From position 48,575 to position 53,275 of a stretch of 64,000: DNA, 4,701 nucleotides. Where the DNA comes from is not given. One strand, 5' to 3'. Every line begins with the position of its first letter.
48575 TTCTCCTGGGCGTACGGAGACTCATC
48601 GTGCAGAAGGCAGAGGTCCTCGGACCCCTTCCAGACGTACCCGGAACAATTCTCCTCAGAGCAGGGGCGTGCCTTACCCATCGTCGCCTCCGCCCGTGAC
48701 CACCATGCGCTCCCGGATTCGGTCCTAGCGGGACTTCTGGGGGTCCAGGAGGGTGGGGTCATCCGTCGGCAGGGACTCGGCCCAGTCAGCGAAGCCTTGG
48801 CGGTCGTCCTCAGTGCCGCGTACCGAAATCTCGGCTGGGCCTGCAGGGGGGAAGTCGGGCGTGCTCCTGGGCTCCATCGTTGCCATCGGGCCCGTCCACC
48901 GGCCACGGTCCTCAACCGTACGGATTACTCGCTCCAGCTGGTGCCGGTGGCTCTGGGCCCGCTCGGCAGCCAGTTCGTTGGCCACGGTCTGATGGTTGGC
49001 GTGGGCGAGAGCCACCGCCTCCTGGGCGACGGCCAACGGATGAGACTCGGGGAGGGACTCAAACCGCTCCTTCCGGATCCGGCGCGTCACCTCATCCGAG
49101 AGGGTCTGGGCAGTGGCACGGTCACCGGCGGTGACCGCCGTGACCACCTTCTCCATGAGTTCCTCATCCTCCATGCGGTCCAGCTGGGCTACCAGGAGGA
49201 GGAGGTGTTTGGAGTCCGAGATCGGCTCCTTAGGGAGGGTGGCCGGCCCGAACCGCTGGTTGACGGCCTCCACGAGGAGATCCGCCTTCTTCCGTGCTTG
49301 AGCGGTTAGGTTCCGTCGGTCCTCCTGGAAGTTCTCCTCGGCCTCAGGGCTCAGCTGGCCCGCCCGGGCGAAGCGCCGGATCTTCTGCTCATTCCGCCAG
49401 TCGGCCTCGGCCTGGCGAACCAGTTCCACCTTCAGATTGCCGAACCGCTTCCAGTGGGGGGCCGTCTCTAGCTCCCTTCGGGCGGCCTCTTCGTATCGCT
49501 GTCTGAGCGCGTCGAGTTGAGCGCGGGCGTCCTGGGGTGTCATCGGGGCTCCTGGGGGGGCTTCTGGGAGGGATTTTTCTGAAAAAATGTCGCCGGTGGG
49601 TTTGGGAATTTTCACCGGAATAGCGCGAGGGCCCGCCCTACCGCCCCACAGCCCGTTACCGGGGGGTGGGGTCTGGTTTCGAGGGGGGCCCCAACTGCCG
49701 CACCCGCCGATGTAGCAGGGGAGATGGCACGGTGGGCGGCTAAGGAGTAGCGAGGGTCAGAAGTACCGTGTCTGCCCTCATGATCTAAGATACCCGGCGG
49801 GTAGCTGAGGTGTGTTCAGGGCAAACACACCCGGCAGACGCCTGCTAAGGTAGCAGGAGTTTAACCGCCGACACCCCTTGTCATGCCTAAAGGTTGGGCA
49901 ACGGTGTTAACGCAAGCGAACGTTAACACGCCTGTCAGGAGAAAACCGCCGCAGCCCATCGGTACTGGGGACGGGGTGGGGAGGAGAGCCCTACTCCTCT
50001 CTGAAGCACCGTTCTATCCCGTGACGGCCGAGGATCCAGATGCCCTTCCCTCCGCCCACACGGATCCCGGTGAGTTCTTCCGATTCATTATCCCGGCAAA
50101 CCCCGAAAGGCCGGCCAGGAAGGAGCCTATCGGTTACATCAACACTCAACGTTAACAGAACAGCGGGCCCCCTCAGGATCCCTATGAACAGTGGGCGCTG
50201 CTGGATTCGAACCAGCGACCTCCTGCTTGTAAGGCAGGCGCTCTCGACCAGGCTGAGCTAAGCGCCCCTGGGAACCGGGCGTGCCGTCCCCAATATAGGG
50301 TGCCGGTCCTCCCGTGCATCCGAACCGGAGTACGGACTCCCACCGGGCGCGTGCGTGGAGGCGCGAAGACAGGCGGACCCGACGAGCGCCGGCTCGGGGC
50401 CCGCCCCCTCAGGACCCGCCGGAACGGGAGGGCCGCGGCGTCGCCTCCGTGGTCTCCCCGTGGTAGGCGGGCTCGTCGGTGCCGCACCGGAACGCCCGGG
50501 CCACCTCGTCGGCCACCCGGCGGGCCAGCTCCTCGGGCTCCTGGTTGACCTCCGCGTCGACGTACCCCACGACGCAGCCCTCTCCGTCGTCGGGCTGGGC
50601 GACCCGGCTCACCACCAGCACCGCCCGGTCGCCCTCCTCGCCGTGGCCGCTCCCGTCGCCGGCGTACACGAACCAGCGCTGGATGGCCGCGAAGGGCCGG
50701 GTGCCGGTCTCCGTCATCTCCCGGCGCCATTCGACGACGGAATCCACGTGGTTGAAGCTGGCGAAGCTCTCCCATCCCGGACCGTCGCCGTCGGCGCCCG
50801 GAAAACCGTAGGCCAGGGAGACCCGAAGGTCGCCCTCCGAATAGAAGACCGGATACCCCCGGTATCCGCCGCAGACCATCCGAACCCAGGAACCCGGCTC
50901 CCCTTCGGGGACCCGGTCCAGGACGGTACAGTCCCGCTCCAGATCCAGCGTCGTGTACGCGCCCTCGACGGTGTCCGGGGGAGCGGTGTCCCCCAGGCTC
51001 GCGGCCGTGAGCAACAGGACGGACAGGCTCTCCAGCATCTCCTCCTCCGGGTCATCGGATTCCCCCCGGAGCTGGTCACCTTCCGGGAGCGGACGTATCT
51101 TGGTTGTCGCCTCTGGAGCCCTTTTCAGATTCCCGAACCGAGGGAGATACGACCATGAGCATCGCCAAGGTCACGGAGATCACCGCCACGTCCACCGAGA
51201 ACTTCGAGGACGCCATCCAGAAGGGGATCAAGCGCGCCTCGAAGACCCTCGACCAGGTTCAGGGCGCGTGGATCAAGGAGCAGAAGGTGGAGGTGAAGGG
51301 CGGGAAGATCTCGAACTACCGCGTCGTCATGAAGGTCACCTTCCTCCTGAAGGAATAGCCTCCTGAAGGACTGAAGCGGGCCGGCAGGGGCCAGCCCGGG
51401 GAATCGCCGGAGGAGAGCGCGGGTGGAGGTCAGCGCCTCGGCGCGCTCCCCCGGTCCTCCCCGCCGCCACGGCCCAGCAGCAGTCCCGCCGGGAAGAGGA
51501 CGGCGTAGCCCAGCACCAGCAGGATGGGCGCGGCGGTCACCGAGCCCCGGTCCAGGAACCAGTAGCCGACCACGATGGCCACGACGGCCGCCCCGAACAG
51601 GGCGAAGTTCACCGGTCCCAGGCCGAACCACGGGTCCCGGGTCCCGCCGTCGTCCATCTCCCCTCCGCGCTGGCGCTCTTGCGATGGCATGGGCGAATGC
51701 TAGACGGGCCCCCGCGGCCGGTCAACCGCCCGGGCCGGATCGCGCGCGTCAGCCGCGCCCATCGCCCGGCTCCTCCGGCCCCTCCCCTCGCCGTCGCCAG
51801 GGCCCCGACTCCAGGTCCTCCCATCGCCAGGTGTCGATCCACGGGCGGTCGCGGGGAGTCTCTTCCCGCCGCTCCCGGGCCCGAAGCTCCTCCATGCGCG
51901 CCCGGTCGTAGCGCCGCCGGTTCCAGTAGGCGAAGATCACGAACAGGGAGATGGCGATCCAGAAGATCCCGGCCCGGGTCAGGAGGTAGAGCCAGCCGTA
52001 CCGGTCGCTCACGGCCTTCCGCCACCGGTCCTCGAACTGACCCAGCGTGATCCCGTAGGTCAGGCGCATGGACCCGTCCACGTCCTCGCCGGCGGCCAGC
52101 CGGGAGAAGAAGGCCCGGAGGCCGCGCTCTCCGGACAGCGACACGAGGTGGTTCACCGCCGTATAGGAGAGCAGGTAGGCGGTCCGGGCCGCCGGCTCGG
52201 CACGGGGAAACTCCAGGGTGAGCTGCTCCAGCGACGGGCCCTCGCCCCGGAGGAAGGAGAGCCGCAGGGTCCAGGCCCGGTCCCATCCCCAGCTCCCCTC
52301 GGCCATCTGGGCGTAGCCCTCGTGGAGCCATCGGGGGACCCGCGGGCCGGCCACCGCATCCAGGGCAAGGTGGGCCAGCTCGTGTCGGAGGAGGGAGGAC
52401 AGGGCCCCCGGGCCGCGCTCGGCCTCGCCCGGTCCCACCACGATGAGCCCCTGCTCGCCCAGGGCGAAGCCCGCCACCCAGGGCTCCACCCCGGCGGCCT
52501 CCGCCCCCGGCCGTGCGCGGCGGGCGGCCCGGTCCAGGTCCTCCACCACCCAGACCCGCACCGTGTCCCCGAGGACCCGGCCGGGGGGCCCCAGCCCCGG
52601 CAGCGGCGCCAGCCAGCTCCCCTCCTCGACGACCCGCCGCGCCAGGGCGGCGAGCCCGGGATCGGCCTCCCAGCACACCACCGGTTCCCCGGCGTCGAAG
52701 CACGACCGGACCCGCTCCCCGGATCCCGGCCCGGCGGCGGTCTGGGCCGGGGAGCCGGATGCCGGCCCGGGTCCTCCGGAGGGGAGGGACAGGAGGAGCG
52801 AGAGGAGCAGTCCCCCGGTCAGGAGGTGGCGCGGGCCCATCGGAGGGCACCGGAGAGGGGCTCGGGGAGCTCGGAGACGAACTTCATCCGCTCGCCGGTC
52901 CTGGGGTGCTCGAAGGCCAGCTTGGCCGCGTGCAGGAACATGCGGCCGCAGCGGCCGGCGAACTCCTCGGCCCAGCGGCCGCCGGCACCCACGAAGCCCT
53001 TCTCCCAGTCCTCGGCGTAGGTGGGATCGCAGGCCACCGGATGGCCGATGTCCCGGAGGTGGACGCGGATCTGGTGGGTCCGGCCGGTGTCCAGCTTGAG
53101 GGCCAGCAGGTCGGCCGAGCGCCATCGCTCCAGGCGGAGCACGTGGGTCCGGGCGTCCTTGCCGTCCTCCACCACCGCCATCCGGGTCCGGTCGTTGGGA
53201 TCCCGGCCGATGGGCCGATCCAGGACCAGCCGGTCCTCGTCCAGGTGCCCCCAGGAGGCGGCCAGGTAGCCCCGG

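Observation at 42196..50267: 8-kb lower-GC island bounded by a perfect 45-bp direct repeat of the 3' part of tRNA-Val(TAC)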

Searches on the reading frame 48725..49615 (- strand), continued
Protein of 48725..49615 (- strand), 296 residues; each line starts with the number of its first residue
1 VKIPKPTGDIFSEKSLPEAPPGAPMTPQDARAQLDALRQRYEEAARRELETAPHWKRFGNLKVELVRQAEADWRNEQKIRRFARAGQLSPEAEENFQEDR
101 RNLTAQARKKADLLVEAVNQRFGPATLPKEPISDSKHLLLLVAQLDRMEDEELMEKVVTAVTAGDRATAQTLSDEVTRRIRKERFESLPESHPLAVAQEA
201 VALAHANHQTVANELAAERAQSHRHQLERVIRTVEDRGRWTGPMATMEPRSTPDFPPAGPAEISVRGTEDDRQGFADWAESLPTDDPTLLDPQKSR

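Call 95: search_protein_families(library=pfam, proteins=[L048:111-1391:-], max_evalue=0.1)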
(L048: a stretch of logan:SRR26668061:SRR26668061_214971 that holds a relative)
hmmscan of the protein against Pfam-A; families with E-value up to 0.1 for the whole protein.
L048:111-1391:- (426 aa): 2 families
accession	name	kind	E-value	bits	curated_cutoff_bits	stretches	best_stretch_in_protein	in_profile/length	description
PF00589.27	Phage_integrase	-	1.9e-09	38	27.1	1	257-411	22-168/172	Phage integrase family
PF22022.2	Phage_int_M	-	0.015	16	27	1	189-214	67-93/96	Phage integrase central domain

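Call 101: search_dna_similar(query=window:48725-49543:-, collection=phages, mode=protein, max_evalue=0.001, max_rows=10)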
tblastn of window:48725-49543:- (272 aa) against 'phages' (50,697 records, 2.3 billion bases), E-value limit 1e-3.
No match.

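Call 104: find_related_loci(query=A6, collection=viral_contigs, flank=10000)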
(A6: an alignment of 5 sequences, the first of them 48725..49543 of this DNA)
Query A6 (272 aa) in viral_contigs; peptide patterns used: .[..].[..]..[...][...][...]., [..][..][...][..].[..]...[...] (x = any residue, [..] = any of these).
77 stretches matched a pattern, but none encodes a relative of the query by tblastn (E <= 1e-3).

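Call 108: fold_search(model_id=the predicted structure, library=pdb)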
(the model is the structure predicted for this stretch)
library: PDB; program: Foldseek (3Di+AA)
matches with E <= 10: 193; with E <= 0.001: 0
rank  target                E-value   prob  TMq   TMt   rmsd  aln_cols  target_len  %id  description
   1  4uos                  1.3e-01  0.63  0.24  0.32  27.9       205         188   12  Thermodynamic hyperstability in parametrically designed helical bundles (released 2014-11-05)
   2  4tql_B                5.6e-01  0.35  0.24  0.27  19.0       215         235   11  Computationally designed three helix bundle (released 2014-10-15)
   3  9kpz_D                7.9e-01  0.11  0.17  0.20  16.3       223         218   15  Structure of TolQRA complex at pH 5.4 from E.coli (released 2026-03-04)
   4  9kpz_E                8.3e-01  0.06  0.12  0.14  17.6       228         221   15  Structure of TolQRA complex at pH 5.4 from E.coli (released 2026-03-04)
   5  1xwm                  8.8e-01  0.08  0.12  0.15  24.8       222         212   12  The crystal structure of PhoU (phosphate uptake regulator), Structural genomics (released 2004-12-14)
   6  6tyi_A                8.8e-01  0.08  0.13  0.15  18.1       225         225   12  ExbB-ExbD complex in MSP1E3D1 nanodisc (released 2019-10-16)
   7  4tql_A                9.2e-01  0.28  0.24  0.28  18.9       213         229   11  Computationally designed three helix bundle (released 2014-10-15)
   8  5sv0_A                9.7e-01  0.20  0.21  0.24  16.5       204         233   13  Structure of the ExbB/ExbD complex from E. coli at pH 7.0 (released 2016-09-28)
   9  7dmf                  9.7e-01  0.09  0.13  0.16  22.5       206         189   16  A de novo protein that rigidly extends the structure of tVHS-like domain in tepsin with a new designed domain (released 2021-12-08)
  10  6uth_a                1.0e+00  0.08  0.14  0.17  26.0       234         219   11  Allosteric coupling between alpha-rings of 20S proteasome, 20S proteasome singly capped with a PA26/E102A_PANc, togeth (released 2020-09-09)
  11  6ch2_E                1.1e+00  0.10  0.13  0.23  19.0       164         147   10  Crystal structure of the cytoplasmic domain of FlhA and FliT-FliD complex (released 2018-05-16)
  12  3ipm_O                1.2e+00  0.12  0.20  0.24  27.7       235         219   11  Crystal Structure of Archaeal 20S Proteasome in Complex with the C-terminus of PAN (released 2009-12-29)
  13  5sv0_D                1.2e+00  0.14  0.20  0.24  15.9       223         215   12  Structure of the ExbB/ExbD complex from E. coli at pH 7.0 (released 2016-09-28)
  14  8etq                  1.3e+00  0.03  0.10  0.10  26.7       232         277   16  Designed pentafoil knot protein folded into a trefoil knot (released 2023-10-25)
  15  3ljb_B                1.4e+00  0.12  0.21  0.25  24.7       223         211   13  Structural basis of oligomerisation in the MxA stalk (released 2010-05-05)
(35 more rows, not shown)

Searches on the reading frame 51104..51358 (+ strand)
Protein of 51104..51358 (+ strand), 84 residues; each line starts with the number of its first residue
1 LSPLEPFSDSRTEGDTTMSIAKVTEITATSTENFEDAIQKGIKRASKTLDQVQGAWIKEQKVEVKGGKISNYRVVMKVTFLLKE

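Call 13: find_encoding_contigs(protein=window:51104-51358:+, flank=10000, max_places=8)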
Protein window:51104-51358:+ (84 aa): no gene with exactly this product is on record in the collection.

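Call 99: search_protein_families(library=pfam, proteins=[window:51104-51358:+], max_evalue=0.001)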
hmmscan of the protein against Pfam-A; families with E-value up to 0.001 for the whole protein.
window:51104-51358:+ (84 aa): 1 family
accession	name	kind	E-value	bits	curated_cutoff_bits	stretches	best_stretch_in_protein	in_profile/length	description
PF07311.17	Dodecin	-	2.2e-23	82.8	22.5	1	20-82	1-63/64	Dodecin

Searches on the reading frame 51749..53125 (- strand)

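Call 99: search_protein_families(library=pfam, proteins=[window:51749-53125:-], max_evalue=0.001)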
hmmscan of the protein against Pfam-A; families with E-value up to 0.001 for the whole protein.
window:51749-53125:- (458 aa): 1 family
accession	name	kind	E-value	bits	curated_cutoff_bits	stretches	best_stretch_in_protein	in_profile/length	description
PF13485.12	Peptidase_MA_2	-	4.4e-13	49.9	32.4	1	215-372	41-199/201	Peptidase MA superfamily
